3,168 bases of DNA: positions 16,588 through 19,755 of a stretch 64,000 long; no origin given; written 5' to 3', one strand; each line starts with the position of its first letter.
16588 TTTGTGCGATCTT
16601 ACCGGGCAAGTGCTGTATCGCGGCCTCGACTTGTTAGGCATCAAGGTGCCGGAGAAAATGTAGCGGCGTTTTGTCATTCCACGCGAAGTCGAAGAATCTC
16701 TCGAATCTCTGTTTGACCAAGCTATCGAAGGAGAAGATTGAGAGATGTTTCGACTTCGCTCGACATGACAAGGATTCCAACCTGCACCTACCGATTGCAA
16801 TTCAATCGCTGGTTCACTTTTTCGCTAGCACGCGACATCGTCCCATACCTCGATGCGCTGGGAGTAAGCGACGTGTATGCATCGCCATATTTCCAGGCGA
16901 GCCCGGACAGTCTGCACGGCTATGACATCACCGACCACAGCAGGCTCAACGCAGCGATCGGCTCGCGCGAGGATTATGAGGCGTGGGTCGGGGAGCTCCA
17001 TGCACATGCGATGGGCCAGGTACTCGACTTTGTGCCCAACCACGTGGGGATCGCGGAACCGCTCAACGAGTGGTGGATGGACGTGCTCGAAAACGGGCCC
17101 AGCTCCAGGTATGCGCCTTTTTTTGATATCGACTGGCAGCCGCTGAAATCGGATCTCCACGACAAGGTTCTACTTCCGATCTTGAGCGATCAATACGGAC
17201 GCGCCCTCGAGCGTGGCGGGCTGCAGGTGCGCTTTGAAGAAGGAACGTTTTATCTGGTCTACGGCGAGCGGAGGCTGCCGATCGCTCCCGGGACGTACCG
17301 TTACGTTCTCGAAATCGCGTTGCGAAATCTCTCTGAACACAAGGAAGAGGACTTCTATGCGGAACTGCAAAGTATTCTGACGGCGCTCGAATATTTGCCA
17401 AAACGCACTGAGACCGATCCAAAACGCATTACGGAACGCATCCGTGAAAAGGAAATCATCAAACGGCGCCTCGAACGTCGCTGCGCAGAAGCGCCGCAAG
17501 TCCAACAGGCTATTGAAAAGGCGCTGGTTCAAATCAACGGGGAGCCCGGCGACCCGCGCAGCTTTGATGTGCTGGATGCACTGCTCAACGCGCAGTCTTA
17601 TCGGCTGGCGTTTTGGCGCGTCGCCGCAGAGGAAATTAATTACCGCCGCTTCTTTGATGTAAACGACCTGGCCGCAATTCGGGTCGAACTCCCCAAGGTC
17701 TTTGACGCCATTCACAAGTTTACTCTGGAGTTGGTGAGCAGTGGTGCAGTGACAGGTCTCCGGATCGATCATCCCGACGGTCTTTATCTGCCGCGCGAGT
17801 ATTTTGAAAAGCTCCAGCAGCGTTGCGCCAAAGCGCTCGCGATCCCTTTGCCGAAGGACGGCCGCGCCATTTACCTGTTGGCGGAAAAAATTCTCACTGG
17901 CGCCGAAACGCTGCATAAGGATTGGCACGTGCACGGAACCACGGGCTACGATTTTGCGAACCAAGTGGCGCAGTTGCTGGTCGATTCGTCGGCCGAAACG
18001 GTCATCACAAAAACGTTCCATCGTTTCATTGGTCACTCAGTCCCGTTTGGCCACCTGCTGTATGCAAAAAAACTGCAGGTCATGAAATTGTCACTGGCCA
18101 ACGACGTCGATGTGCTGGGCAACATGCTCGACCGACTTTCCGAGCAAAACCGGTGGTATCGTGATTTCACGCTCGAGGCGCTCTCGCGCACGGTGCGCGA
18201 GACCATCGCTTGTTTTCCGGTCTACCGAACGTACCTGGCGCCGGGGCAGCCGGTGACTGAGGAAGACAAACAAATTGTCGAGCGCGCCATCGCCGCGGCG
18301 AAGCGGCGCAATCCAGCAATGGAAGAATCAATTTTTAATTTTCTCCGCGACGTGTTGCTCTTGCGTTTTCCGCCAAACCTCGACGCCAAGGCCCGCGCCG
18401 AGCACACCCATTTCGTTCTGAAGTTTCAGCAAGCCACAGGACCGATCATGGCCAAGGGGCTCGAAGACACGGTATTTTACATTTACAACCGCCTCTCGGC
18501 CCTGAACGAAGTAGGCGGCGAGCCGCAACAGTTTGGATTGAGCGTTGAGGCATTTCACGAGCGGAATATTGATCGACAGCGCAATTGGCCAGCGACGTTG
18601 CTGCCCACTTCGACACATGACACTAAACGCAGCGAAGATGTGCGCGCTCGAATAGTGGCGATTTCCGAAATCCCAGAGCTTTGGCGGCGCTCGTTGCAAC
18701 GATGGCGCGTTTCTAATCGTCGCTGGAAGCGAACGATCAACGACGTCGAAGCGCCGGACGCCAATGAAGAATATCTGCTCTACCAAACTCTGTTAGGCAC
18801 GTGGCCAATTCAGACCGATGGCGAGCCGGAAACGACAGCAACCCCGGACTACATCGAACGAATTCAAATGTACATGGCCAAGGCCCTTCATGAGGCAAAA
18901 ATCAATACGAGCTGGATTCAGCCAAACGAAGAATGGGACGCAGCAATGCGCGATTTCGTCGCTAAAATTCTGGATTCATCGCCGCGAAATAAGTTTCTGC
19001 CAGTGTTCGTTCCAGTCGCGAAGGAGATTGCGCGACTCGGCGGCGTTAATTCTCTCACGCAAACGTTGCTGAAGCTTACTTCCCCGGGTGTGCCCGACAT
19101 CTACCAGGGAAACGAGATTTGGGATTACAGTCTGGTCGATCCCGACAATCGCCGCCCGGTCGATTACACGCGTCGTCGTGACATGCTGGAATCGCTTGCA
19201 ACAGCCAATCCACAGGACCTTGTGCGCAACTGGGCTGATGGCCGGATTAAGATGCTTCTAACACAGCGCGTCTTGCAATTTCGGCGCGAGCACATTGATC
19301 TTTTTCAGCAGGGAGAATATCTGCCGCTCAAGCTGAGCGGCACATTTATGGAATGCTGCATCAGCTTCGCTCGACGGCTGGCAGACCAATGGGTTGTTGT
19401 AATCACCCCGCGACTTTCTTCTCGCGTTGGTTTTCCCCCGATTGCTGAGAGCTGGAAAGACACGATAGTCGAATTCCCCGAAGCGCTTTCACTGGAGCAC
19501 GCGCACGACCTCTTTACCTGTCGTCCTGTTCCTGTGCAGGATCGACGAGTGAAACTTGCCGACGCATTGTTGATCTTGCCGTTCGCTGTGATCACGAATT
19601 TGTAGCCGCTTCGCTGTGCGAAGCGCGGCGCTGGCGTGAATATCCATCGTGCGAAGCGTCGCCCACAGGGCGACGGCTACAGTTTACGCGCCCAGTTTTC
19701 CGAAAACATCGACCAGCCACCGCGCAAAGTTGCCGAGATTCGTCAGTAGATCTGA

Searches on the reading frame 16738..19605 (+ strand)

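Call 49: search_protein_families(library=pfam, proteins=[window:16738-19605:+], max_evalue=0.0001)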
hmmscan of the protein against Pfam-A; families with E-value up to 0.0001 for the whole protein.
window:16738-19605:+ (955 aa): 1 family
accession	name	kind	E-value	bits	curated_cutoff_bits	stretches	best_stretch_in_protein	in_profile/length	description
PF00128.31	Alpha-amylase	-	2.4e-15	57.2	22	1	35-138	25-121/446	Alpha amylase, catalytic domain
